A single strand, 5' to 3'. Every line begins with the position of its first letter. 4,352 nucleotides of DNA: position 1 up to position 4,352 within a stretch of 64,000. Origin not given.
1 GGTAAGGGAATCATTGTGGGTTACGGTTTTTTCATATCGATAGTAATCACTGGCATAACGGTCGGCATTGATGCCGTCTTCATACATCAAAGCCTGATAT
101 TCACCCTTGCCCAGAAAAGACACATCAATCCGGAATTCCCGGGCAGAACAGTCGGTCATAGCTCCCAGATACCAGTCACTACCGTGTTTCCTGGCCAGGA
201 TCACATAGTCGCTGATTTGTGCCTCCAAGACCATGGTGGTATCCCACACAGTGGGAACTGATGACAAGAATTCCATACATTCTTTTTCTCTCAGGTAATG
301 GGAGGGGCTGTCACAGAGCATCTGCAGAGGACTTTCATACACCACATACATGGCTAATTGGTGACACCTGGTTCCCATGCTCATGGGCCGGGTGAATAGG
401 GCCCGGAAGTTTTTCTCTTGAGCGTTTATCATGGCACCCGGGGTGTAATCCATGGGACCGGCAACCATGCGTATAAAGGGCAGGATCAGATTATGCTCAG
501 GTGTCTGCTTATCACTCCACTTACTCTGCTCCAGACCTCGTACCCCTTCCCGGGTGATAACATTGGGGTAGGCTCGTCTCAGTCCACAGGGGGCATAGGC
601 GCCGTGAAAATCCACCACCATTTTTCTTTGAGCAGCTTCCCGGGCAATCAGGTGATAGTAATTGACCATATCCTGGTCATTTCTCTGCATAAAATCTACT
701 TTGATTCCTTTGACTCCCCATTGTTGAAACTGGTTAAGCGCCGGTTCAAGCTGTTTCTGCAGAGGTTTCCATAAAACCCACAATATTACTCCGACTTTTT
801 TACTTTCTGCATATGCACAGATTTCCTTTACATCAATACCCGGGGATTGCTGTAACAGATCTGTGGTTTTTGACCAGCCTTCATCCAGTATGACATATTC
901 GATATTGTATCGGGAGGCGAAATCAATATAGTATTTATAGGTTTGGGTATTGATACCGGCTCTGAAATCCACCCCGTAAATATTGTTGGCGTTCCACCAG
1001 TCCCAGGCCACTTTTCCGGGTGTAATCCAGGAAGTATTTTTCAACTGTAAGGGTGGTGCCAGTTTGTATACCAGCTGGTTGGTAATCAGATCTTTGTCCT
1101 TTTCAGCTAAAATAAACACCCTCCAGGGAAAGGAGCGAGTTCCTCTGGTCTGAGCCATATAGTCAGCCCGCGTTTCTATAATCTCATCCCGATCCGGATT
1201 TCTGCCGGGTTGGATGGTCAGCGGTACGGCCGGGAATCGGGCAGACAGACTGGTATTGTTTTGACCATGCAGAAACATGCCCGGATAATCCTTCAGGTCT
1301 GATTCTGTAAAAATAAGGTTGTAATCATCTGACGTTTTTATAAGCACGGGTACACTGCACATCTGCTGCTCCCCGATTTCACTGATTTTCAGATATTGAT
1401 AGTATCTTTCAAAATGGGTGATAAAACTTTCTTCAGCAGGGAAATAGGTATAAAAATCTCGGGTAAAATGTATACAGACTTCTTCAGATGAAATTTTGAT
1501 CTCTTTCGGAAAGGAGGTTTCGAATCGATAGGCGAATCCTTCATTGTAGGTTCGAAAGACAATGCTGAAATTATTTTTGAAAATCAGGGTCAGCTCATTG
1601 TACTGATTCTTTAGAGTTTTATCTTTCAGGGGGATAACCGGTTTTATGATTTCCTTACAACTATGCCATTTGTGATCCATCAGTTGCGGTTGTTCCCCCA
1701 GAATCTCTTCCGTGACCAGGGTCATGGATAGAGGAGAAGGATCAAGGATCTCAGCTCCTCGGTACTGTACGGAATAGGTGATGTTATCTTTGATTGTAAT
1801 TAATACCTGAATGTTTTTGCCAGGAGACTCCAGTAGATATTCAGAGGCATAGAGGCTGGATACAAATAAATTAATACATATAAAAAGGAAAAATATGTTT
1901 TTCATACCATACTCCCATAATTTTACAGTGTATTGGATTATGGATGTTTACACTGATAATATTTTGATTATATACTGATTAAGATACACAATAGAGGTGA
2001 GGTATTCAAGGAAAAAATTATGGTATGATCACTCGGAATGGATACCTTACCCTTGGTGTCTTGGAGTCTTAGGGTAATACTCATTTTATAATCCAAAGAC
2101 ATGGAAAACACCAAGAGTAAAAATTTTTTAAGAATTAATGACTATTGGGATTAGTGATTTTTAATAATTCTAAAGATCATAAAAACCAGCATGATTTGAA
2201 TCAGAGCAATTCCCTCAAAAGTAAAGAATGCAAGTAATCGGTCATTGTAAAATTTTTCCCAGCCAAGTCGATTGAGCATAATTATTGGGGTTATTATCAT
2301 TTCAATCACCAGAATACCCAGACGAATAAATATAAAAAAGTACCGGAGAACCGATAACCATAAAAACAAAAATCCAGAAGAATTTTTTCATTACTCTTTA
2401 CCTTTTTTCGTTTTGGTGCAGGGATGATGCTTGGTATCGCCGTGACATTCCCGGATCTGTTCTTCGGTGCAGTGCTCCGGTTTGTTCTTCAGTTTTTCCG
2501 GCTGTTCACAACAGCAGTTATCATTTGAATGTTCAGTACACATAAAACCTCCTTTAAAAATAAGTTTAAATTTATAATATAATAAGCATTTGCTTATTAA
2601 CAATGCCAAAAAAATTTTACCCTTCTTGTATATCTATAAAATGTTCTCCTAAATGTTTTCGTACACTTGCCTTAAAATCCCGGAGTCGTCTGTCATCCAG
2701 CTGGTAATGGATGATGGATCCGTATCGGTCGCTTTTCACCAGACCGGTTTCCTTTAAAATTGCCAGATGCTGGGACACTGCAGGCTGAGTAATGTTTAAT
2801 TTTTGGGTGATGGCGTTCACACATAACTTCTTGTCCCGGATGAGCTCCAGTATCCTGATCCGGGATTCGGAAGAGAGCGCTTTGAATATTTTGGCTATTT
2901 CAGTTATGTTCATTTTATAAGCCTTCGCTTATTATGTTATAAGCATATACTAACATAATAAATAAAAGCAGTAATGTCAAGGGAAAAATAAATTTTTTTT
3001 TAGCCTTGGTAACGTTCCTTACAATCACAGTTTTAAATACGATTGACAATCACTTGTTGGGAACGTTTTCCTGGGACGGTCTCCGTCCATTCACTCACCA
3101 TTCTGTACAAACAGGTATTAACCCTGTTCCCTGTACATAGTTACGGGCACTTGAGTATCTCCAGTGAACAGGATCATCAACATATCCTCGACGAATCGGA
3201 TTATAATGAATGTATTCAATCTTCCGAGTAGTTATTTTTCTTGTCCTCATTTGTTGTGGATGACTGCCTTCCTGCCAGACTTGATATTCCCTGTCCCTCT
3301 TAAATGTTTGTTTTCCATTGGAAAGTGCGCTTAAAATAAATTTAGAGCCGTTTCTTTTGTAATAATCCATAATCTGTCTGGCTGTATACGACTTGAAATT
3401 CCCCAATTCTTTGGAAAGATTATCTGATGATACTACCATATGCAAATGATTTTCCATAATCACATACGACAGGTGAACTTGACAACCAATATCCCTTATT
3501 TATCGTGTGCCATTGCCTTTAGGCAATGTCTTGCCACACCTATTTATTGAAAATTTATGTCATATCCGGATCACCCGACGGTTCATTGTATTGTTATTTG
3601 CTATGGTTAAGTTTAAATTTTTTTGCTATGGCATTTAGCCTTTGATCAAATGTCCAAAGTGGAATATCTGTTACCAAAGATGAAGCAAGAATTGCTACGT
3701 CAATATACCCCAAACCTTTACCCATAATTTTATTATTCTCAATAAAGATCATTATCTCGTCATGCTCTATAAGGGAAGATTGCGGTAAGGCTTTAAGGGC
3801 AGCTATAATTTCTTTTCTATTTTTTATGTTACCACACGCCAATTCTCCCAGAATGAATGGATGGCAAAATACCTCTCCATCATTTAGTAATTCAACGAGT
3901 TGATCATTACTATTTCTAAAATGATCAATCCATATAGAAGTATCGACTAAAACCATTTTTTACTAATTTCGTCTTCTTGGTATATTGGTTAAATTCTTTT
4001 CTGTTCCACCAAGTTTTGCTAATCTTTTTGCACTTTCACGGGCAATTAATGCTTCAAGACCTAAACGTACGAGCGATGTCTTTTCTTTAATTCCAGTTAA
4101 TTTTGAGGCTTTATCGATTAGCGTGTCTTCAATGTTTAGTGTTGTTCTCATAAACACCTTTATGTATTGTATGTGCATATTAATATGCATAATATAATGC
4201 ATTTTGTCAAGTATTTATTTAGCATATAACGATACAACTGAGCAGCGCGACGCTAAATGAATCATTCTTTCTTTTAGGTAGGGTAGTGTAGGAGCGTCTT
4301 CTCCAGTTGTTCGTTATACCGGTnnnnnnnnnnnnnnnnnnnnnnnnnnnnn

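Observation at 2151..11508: Accessory island looks like a degenerate integron cassette array (attC-like sites plus an intI remnant)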

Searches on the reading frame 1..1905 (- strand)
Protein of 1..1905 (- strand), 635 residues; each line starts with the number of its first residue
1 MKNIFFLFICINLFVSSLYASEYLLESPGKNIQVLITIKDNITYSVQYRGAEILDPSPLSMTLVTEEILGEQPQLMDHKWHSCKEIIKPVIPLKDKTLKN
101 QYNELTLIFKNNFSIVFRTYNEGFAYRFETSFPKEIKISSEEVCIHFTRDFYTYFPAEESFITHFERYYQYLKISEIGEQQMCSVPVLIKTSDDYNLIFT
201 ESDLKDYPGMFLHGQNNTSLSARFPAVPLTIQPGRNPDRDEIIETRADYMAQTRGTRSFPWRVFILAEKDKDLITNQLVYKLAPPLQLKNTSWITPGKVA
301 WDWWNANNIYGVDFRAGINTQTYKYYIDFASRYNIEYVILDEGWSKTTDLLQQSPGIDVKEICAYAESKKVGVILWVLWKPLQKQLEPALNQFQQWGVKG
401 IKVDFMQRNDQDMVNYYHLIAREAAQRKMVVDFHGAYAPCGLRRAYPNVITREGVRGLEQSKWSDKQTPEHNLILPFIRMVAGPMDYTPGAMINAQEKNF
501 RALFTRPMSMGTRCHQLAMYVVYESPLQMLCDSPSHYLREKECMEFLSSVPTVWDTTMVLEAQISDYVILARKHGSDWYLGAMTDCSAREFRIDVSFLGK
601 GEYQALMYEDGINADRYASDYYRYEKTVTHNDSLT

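Call 78: find_related_loci(query=window:1-1905:-, collection=genome_contigs, flank=8000)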
Query seq(635 aa) (635 aa) in genome_contigs; peptide patterns used: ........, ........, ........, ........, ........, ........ (x = any residue, [..] = any of these).
599 stretches matched a pattern (row limit reached: there are more); 587 encode a relative of the query (tblastn E <= 1e-3); the best 80 are kept; 80 distinct loci.
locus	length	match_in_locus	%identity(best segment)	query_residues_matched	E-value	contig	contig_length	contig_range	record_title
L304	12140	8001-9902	84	1-635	0e+0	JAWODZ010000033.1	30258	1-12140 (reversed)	MAG: bacterium isolate BLK5-2.bin.76 k191_1608762, whole genome shotgun sequence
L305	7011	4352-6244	59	2-634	0e+0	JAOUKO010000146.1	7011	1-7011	MAG: Candidatus Aminicenantes bacterium isolate 8_1_Jan_SF_Bin49 8_1_Jan_SF_Bin49_scaffold_6862_c1, whole genome shotgun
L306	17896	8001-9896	59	2-633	0e+0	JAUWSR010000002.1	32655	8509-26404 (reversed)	MAG: Acidobacteriota bacterium isolate CSMAG_2559 CSMAG_2559_k127_2462638_length_32655_cov_88.1211, whole genome shotgun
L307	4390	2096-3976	58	7-635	0e+0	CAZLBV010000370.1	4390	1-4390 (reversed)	MAG TPA_asm: uncultured Eubacteriales bacterium isolate SRP067234_co1_297 genome assembly, contig: k99_286788, whole gen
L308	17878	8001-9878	58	7-634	0e+0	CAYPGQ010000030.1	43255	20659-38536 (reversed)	MAG TPA_asm: uncultured Eubacteriales bacterium isolate SRP068000_co1_174 genome assembly, contig: NODE_794_length_43255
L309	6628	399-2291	56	2-634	0e+0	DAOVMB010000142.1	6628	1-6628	MAG TPA_asm: Sedimentisphaerales bacterium isolate CSMAG_1460 CSMAG_1460_k141_1411521_length_6628_cov_29.4188, whole gen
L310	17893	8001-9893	56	1-634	0e+0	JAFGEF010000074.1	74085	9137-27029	MAG: Sedimentisphaerales bacterium isolate Zod_Metabat.1213 k87_6599423, whole genome shotgun sequence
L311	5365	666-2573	55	3-635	0e+0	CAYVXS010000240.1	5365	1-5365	MAG TPA_asm: uncultured Pirellulales bacterium isolate binchicken_co129_185 genome assembly, contig: NODE_54277_length_5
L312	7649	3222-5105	57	6-635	0e+0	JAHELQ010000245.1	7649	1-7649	MAG: Candidatus Aminicenantes bacterium isolate Ww63 NODE_25484_length_7649_cov_3.168172, whole genome shotgun sequence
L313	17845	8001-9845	57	18-634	0e+0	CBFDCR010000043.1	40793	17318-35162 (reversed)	MAG TPA_asm: uncultured bacterium isolate SRR26215683_binner23_Refined_38 genome assembly, contig: ERZ25073488.195, whol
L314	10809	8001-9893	55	2-634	0e+0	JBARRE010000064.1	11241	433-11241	MAG: Sedimentisphaerales bacterium isolate MFD13433_ilm_asm_bin29 k127_136961, whole genome shotgun sequence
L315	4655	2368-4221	57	10-634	0e+0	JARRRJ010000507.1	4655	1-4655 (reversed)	MAG: Sedimentisphaerales bacterium isolate Spart_225_MAG scaffold_53741, whole genome shotgun sequence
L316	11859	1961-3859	56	2-634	0e+0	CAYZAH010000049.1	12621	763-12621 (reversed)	MAG TPA_asm: uncultured Pirellulales bacterium isolate binchicken_co150_548 genome assembly, contig: NODE_11694_length_1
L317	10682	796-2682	56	4-634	0e+0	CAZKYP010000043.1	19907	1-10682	MAG TPA_asm: uncultured Pirellulales bacterium isolate binchicken_co129_610 genome assembly, contig: NODE_7809_length_19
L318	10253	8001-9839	56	20-634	0e+0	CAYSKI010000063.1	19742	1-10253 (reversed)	MAG TPA_asm: uncultured Pirellulales bacterium isolate binchicken_co89_445 genome assembly, contig: NODE_4851_length_197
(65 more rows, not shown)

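Call 82: search_protein_families(library=pfam, proteins=[L304:6169-7287:+, L304:4884-5891:-, L304:2154-4154:-, L304:1018-1944:-, L304:10450-10902:+, L304:11037-11285:+, L304:11285-11713:+], max_evalue=0.001)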
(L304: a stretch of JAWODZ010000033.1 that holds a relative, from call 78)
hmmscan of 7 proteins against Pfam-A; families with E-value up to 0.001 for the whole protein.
L304:6169-7287:+ (372 aa): 1 family
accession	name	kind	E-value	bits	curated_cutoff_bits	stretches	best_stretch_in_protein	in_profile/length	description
PF20551.3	DUF6765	-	2.2e-65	221.8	26.6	1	1-359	1-322/325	Family of unknown function (DUF6765)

L304:4884-5891:- (335 aa): 1 family
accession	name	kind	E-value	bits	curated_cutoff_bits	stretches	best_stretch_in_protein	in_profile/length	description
PF16868.10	NMT1_3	-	1.7e-79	267.9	27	1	33-323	1-289/289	NMT1-like family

L304:2154-4154:- (666 aa): 2 families
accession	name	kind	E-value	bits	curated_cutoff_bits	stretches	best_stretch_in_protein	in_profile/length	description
PF06808.19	DctM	-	5e-74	250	23.8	1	118-576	1-408/413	Tripartite ATP-independent periplasmic transporter, DctM component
PF11874.13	DUF3394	-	1.3e-11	45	28.2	1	584-629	2-47/181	Domain of unknown function (DUF3394)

L304:1018-1944:- (308 aa): 1 family
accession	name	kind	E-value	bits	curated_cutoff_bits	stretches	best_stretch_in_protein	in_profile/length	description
PF05099.18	TerB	-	5e-27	95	24.4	2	185-297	5-117/118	Tellurite resistance protein TerB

L304:10450-10902:+ (150 aa): 0 families

L304:11037-11285:+ (82 aa): 1 family
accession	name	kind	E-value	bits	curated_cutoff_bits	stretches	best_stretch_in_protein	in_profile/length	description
PF19891.5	DUF6364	-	3.3e-22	79.2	27.3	1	1-81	1-70/70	Family of unknown function (DUF6364)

L304:11285-11713:+ (142 aa): 2 families
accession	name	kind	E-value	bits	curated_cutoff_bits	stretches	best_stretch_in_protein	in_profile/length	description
PF13470.12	PIN_3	-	4.9e-20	72.9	27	1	3-117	1-115/115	PIN domain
PF01850.27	PIN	-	3.3e-06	28.1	23.6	1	4-117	1-113/120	PIN domain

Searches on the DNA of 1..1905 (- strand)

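Call 81: search_with_rna_model(model_id=R2, sources=[L304, L003, L002], filters=off, max_evalue=5, show_alignments=0)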
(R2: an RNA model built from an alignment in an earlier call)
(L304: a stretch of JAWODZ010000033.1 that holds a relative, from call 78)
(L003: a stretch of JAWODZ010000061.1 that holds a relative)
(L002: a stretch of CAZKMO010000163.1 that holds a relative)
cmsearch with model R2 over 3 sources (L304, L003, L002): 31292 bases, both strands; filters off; matches with E-value up to 5: 3.
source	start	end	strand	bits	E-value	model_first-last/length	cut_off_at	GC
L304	10902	10963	+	37.7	2.5e-06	1-79/79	no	0.58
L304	5649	5673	-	9.5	2.8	1-79/79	no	0.4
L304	10902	10926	-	8.6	4.4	1-79/79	no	0.52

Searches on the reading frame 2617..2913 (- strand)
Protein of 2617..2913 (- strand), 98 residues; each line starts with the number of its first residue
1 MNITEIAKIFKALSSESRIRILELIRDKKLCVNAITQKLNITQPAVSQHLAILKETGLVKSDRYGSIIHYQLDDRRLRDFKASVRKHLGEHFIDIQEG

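Call 3: search_protein_families(library=pfam, proteins=[window:2617-2913:-], max_evalue=0.01)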
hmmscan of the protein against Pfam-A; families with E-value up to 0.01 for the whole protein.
window:2617-2913:- (98 aa): 13 families
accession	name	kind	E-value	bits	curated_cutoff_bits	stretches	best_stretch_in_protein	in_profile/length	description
PF01022.26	HTH_5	-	4.9e-15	55.6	22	1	16-61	2-47/47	Bacterial regulatory protein, arsR family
PF12840.13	HTH_20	-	9.4e-09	35.6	27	1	13-61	1-50/51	Helix-turn-helix domain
PF13412.12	HTH_24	-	1.6e-05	24.8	21.9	1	16-60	3-48/48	Winged helix-turn-helix DNA-binding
PF12802.13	MarR_2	-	2e-05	25.1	27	1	19-60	8-51/61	MarR family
PF08279.18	HTH_11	-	0.00037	20.8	25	1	20-60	4-47/55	HTH domain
PF25213.1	HVO_A0261_N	-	0.0007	19.9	35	1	13-62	8-57/86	HVO_A0261 N-terminal domain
PF21476.4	PF0610-like_N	-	0.002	18.7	33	0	18-51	3-36/50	PF0610-like, N-terminal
PF02082.26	Rrf2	-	0.0029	18.2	30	1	27-63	21-57/132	Iron-dependent Transcriptional regulator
PF09339.16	HTH_IclR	-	0.0042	17.3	22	0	20-62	7-51/52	IclR helix-turn-helix domain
PF01325.25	Fe_dep_repress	-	0.0045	17.6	26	1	31-65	24-58/60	Iron dependent repressor, N-terminal DNA binding domain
PF13384.12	HTH_23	-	0.0062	16.8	24.6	0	16-58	5-46/50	Homeodomain-like domain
PF00126.33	HTH_1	-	0.0068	16.8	26.6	0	37-55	21-39/60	Bacterial regulatory helix-turn-helix protein, lysR family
PF24270.1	HTH_Cmi2_C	-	0.0085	16.8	27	0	18-62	75-121/125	Cmi2, C-terminal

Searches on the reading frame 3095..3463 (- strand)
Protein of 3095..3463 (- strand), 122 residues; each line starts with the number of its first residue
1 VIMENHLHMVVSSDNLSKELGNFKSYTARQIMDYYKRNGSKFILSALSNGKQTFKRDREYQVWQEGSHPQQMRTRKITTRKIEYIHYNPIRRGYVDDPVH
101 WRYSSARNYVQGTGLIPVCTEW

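Call 3: search_protein_families(library=pfam, proteins=[window:3095-3463:-], max_evalue=0.01)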
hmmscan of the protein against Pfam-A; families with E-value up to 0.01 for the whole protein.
window:3095-3463:- (122 aa): 1 family
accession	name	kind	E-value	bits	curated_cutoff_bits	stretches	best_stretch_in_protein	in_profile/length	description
PF07225.17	NDUF_B4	-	0.0062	16.9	21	1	46-108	6-71/124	NADH-ubiquinone oxidoreductase B15 subunit (NDUFB4)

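Call 19: search_protein_families(library=ncbifam, proteins=[window:3095-3463:-], max_evalue=1)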
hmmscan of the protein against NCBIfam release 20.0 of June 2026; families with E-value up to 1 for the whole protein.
window:3095-3463:- (122 aa): 3 families
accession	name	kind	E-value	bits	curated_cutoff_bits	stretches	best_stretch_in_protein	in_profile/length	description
NF047646.1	REP_Tyr_transpos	equivalog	2e-18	66.7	80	1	2-104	54-146/146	REP-associated tyrosine transposase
NF010568.0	PRK13961.1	equivalog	0.049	12.9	251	1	42-105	64-127/297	phosphoribosylaminoimidazolesuccinocarboxamide synthase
NF040494.1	nitrored_ArsF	subfamily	0.074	13.4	60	1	11-74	34-97/106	nitrophenyl compound nitroreductase subunit ArsF family protein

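Call 20: search_protein_families(library=pfam, proteins=[window:3095-3463:-], max_evalue=5)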
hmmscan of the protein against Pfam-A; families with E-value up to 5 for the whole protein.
window:3095-3463:- (122 aa): 4 families
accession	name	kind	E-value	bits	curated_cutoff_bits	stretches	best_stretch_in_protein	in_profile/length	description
PF07225.17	NDUF_B4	-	0.0062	16.9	21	1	46-108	6-71/124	NADH-ubiquinone oxidoreductase B15 subunit (NDUFB4)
PF01797.21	Y1_Tnp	-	0.014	16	23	1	2-41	48-90/121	Transposase IS200 like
PF18851.6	baeRF_family8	-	0.084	13.2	27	1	11-60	56-105/141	Bacterial archaeo-eukaryotic release factor family 8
PF14076.12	DUF4258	-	0.15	12.8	25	1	70-103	7-42/71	Domain of unknown function (DUF4258)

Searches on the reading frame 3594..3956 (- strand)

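Call 3: search_protein_families(library=pfam, proteins=[window:3594-3956:-], max_evalue=0.01)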
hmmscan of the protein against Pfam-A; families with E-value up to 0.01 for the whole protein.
window:3594-3956:- (120 aa): 1 family
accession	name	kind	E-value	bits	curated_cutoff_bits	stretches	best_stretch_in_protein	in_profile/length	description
PF01850.27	PIN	-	3e-10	41.2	23.6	1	2-112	1-119/120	PIN domain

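Call 104: search_protein_families(library=ncbifam, proteins=[window:3594-3956:-], max_evalue=0.001)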
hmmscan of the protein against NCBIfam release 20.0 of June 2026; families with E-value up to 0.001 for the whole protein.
window:3594-3956:- (120 aa): 1 family
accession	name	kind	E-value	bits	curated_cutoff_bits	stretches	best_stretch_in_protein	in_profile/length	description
NF047959.1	TA_toxin_VapC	equivalog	8.3e-09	35.6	80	1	2-116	1-125/125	type II toxin-antitoxin system VapC family toxin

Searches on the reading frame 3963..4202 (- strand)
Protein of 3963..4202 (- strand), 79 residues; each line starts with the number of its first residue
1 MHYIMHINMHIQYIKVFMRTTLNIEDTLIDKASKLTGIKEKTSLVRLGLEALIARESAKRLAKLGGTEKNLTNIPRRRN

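Call 3: search_protein_families(library=pfam, proteins=[window:3963-4202:-], max_evalue=0.01)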
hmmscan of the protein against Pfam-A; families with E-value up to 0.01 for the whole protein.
window:3963-4202:- (79 aa): 1 family
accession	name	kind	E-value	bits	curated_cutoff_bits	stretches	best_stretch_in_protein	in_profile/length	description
PF09957.15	VapB_antitoxin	-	6.1e-16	58.5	23.4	1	18-61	1-44/47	Bacterial antitoxin of type II TA system, VapB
